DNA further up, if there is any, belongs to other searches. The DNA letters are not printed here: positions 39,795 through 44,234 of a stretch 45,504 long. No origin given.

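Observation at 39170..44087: A 1380-aa fusion of two GT-C glycosyltransferase modules with a propeller-like insertion, paired with a divergent polyprenyl-phosphate sugar synthase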

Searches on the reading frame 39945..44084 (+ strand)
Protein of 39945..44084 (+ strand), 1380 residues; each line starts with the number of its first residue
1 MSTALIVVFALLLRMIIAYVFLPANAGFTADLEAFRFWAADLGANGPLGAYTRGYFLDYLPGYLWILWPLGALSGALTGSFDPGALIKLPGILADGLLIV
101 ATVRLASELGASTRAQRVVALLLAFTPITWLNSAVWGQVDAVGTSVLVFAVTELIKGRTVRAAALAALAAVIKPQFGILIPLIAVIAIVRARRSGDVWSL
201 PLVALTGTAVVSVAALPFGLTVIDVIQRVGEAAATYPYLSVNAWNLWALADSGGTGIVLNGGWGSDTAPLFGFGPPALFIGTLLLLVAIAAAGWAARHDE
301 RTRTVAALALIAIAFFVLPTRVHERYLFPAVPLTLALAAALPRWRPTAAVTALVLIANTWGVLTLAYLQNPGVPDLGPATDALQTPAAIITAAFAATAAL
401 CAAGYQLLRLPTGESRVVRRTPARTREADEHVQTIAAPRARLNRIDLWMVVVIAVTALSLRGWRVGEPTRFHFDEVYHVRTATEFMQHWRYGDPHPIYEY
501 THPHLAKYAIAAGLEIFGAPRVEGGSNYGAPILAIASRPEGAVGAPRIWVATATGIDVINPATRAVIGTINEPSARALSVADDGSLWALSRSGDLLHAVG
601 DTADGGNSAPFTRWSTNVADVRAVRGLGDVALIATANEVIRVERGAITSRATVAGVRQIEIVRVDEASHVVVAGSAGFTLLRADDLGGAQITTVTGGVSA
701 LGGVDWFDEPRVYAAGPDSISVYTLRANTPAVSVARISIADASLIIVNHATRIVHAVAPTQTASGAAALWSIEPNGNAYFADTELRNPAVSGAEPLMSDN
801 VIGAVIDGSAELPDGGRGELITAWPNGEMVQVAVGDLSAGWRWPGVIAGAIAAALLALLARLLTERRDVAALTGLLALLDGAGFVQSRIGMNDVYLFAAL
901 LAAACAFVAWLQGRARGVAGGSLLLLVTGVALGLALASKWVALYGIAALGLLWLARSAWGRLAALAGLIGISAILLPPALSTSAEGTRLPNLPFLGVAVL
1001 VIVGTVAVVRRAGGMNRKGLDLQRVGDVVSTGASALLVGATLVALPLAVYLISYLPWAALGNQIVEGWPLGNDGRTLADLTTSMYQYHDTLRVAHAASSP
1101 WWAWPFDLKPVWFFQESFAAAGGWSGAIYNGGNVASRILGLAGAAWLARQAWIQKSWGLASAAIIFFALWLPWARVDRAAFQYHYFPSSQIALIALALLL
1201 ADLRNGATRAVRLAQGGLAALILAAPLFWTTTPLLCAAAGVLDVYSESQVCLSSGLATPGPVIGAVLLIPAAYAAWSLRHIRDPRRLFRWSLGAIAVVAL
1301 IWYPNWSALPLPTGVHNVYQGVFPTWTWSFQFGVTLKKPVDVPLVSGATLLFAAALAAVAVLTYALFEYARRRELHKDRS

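Call 3: search_protein_families(library=pfam, proteins=[window:39945-44084:+], max_evalue=1)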
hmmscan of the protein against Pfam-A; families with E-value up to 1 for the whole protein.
window:39945-44084:+ (1380 aa): 5 families
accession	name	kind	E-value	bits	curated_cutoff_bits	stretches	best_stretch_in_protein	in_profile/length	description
PF02366.24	PMT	-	1.3e-14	54.8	22.7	1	841-970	85-212/245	Dolichyl-phosphate-mannose-protein mannosyltransferase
PF16192.10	PMT_4TMC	-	5.8e-08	32.9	32.4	1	1079-1239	7-187/202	C-terminal four TMM region of protein-O-mannosyltransferase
PF16819.11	DUF5074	-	0.0031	17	27.2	1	550-591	159-200/353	Domain of unknown function (DUF5074)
PF06728.19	PIG-U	-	0.024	14.2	24.5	1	115-192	120-199/378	GPI transamidase subunit PIG-U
PF03901.23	Glyco_transf_22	-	0.032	13.9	23.8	1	280-381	269-379/414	Alg9-like mannosyltransferase family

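Call 4: search_protein_families(library=ncbifam, proteins=[window:39945-44084:+], max_evalue=1)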
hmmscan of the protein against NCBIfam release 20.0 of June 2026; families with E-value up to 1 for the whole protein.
window:39945-44084:+ (1380 aa): 2 families
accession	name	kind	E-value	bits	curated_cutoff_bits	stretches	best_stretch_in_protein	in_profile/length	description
NF058602.1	PrMnsylTfPmt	equivalog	1.7e-06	27.1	800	1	835-959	115-257/530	protein O-mannosyltransferase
NF051874.1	PVV_CTERM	equivalog_domain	0.0025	17.6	27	1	1342-1374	2-34/38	PVV-CTERM domain-containing choice-of-anchor G protein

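Call 5: find_homologous_proteins(query=window:39945-44084:+, max_evalue=0.00001)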
Query window:39945-44084:+ (1380 aa): 914 proteins with E <= 0.00001 among 8000 candidates; the best 120 are listed.
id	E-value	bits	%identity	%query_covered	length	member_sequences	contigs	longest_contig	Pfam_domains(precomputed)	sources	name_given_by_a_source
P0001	0.0e+0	2890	97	100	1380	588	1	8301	PF02366.25,PF16192.11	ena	-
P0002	0.0e+0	2757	93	100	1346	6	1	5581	PF02366.25,PF16192.11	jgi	jgi:Gpi18-like mannosyltransferase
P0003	0.0e+0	2750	91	100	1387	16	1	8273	PF02366.25,PF16192.11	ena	-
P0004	0.0e+0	2657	88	100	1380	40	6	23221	PF02366.25,PF16192.11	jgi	jgi:Gpi18-like mannosyltransferase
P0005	0.0e+0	2523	84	100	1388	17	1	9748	PF02366.25,PF16192.11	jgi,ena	jgi:Gpi18-like mannosyltransferase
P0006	0.0e+0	2487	83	100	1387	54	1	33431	PF02366.25,PF16192.11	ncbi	ncbi:MAG: phospholipid carrier-dependent glycosyltransferase [Candidatus Limnocylindrus sp.]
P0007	0.0e+0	2450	81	100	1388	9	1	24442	PF02366.25,PF16192.11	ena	-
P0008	0.0e+0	2417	80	100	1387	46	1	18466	PF02366.25,PF16192.11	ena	-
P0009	0.0e+0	2403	79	100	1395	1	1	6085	PF02366.25,PF16192.11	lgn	-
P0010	0.0e+0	2332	77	100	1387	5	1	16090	PF02366.25,PF16192.11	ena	-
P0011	0.0e+0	2059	69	100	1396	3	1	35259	PF02366.25,PF16192.11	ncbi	-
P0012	0.0e+0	1891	64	100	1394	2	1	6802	PF02366.25,PF16192.11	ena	-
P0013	0.0e+0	1888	63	100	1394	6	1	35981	PF02366.25,PF16192.11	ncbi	-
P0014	0.0e+0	1885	63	100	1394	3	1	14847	PF09594.17,PF02366.25,PF16192.11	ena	-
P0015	0.0e+0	1884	64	97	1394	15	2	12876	PF02366.25,PF16192.11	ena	-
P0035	0.0e+0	1623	57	99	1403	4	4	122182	PF09594.17,PF02366.25,PF16192.11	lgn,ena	-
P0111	3.2e-232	792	43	30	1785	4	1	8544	PF02366.25,PF16192.11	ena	-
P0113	3.2e-228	779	48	26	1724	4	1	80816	PF02366.25,PF16192.11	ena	-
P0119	2.6e-225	769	41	43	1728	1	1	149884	PF02366.25,PF16192.11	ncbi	-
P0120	3.8e-225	769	45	28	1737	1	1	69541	PF02366.25,PF16192.11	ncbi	ncbi:MAG: hypothetical protein RL338_710 [Chloroflexota bacterium]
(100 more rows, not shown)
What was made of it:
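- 39945..44087 (+): Whole fusion ORF, 1380 aa plus stop codon. Full-length homologues at 53-97% identity (call 5).
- The uninterrupted fusion appears in about 100 protein clusters from ENA, JGI, NCBI and Logan assemblies at 53-97% identity (call 5).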

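Call 23: find_encoding_contigs(protein=P0035, flank=8000, max_places=2)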
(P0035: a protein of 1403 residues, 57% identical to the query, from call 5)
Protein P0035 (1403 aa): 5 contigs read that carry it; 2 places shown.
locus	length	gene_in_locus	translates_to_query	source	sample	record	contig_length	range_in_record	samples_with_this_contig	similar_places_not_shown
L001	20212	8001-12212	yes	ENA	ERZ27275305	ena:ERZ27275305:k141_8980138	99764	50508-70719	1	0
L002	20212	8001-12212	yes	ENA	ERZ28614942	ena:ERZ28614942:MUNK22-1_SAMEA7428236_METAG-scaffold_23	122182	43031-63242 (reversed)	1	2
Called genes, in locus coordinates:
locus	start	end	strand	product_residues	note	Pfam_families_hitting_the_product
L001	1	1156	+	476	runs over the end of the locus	PF11638:DnaA_N, PF00308:Bac_DnaA, PF01695:IstB_IS21, PF00004:AAA (weak), PF08299:Bac_DnaA_C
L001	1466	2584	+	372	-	PF00712:DNA_pol3_beta, PF02767:DNA_pol3_beta_2, PF02768:DNA_pol3_beta_3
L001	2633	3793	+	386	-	PF02463:SMC_N, PF13476:AAA_23 (weak), PF13304:AAA_21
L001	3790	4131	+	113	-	PF05258:DciA (weak)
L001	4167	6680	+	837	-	-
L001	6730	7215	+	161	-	PF02577:BFN_dom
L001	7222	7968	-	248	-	PF00535:Glycos_transf_2, PF13641:Glyco_tranf_2_3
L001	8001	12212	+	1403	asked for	PF09594:GT87 (weak), PF02366:PMT, PF16192:PMT_4TMC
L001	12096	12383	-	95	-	-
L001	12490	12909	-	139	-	-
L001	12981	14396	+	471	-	PF01808:AICARFT_IMPCHas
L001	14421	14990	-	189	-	PF01288:HPPK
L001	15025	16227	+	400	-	PF02636:Methyltransf_28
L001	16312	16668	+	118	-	PF00507:Oxidored_q4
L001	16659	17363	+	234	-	PF01058:Oxidored_q6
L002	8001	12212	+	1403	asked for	PF09594:GT87 (weak), PF02366:PMT, PF16192:PMT_4TMC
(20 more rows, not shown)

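Call 24: find_encoding_contigs(protein=P0119, flank=8000, max_places=2)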
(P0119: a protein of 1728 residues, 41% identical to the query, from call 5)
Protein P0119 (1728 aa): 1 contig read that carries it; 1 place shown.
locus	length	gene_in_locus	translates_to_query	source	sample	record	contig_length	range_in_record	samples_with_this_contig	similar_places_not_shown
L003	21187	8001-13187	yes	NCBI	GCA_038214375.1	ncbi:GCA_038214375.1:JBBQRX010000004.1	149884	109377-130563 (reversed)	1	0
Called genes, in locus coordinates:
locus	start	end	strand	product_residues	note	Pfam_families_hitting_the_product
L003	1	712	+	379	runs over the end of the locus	PF02463:SMC_N, PF13476:AAA_23, PF13304:AAA_21 (faint)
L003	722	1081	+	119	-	PF05258:DciA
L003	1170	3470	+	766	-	-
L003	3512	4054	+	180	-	PF02577:BFN_dom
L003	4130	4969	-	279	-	-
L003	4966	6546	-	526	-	PF11028:TMEM260_N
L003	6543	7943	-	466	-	-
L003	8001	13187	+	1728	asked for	PF02366:PMT, PF16192:PMT_4TMC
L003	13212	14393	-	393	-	PF13439:Glyco_transf_4, PF13579:Glyco_trans_4_4, PF20706:GT4-conflict (weak), PF00534:Glycos_transf_1, PF13692:Glyco_trans_1_4, PF13524:Glyco_trans_1_2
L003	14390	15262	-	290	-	PF13263:PHP_C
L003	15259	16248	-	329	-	PF03279:Lip_A_acyltrans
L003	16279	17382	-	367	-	PF03279:Lip_A_acyltrans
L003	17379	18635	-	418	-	PF01658:Inos-1-P_synth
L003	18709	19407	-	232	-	PF01066:CDP-OH_P_transf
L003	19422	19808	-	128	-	PF01022:HTH_5, PF12802:MarR_2 (weak), PF12840:HTH_20, PF13412:HTH_24 (weak)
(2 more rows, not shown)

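Call 38: find_encoding_contigs(protein=P0120, flank=9000, max_places=1)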
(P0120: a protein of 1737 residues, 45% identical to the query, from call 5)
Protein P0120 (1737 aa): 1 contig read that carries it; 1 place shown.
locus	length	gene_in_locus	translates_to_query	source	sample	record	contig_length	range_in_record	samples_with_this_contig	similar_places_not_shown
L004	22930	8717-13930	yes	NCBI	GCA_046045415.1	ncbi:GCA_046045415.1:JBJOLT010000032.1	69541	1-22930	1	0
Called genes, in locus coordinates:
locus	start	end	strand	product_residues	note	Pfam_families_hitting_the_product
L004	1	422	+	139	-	PF08299:Bac_DnaA_C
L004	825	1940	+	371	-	PF00712:DNA_pol3_beta, PF02767:DNA_pol3_beta_2, PF02768:DNA_pol3_beta_3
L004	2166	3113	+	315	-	PF02463:SMC_N (weak)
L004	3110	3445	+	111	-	PF05258:DciA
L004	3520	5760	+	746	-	-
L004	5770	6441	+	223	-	PF02577:BFN_dom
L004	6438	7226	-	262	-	PF13641:Glyco_tranf_2_3 (weak), PF00535:Glycos_transf_2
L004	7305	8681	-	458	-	-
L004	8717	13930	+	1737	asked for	PF02366:PMT, PF16192:PMT_4TMC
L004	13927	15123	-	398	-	PF13439:Glyco_transf_4, PF13579:Glyco_trans_4_4, PF20706:GT4-conflict, PF00534:Glycos_transf_1, PF13692:Glyco_trans_1_4, PF13524:Glyco_trans_1_2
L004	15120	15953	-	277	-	PF13263:PHP_C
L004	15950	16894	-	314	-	PF03279:Lip_A_acyltrans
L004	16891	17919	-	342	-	PF03279:Lip_A_acyltrans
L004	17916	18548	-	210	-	PF01066:CDP-OH_P_transf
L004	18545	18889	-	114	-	PF01022:HTH_5, PF12840:HTH_20, PF13412:HTH_24 (weak)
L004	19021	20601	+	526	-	PF07690:MFS_1, PF00083:Sugar_tr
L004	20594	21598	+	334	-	PF01544:CorA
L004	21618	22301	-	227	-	PF04203:Sortase (weak)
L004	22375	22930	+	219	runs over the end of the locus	PF08534:Redoxin, PF00578:AhpC-TSA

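Call 39: find_encoding_contigs(protein=P0111, flank=9000, max_places=1)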
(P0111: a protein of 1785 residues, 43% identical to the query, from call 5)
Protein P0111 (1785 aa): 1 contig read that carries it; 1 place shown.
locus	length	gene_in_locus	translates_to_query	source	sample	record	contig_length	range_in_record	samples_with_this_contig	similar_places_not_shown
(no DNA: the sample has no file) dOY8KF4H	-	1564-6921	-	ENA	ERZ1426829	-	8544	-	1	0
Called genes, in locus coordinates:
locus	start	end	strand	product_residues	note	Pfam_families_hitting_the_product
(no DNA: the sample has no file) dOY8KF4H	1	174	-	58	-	?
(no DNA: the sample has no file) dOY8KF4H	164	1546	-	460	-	-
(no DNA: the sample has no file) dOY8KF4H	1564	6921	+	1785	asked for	PF02366:PMT, PF16192:PMT_4TMC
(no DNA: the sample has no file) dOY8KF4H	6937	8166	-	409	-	PF13439:Glyco_transf_4, PF13579:Glyco_trans_4_4, PF20706:GT4-conflict, PF00534:Glycos_transf_1, PF13692:Glyco_trans_1_4, PF13524:Glyco_trans_1_2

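Call 40: find_encoding_contigs(protein=P0113, flank=9000, max_places=1)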
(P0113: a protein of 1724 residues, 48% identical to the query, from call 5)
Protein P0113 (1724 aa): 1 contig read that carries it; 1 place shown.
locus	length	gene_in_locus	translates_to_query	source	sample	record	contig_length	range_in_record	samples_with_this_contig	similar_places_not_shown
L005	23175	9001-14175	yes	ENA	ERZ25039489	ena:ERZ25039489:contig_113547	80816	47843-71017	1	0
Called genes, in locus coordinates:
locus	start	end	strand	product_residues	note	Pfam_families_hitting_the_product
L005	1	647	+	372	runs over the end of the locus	PF00712:DNA_pol3_beta, PF02767:DNA_pol3_beta_2, PF02768:DNA_pol3_beta_3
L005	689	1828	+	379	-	PF02463:SMC_N, PF13476:AAA_23 (weak), PF13304:AAA_21 (faint)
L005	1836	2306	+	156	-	PF05258:DciA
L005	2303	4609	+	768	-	-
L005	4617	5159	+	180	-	PF02577:BFN_dom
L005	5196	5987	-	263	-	PF13641:Glyco_tranf_2_3, PF00535:Glycos_transf_2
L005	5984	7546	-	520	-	PF11028:TMEM260_N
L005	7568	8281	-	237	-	-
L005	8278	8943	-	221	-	-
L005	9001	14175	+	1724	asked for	PF02366:PMT, PF16192:PMT_4TMC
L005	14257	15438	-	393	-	PF13439:Glyco_transf_4, PF13579:Glyco_trans_4_4, PF20706:GT4-conflict (weak), PF00534:Glycos_transf_1, PF13692:Glyco_trans_1_4, PF13524:Glyco_trans_1_2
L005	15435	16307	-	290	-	PF13263:PHP_C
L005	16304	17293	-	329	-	PF03279:Lip_A_acyltrans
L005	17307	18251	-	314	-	PF03279:Lip_A_acyltrans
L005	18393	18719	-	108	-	-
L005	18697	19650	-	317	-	PF01658:Inos-1-P_synth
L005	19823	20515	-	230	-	PF01066:CDP-OH_P_transf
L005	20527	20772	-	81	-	PF01022:HTH_5, PF12802:MarR_2 (weak), PF12840:HTH_20, PF13412:HTH_24 (weak), PF24034:DUF7343 (weak)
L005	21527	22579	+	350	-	PF00005:ABC_tran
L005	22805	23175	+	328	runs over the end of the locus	PF02653:BPD_transp_2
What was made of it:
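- The GT2 is therefore co-transcribed with GT-C enzymes (call 40).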
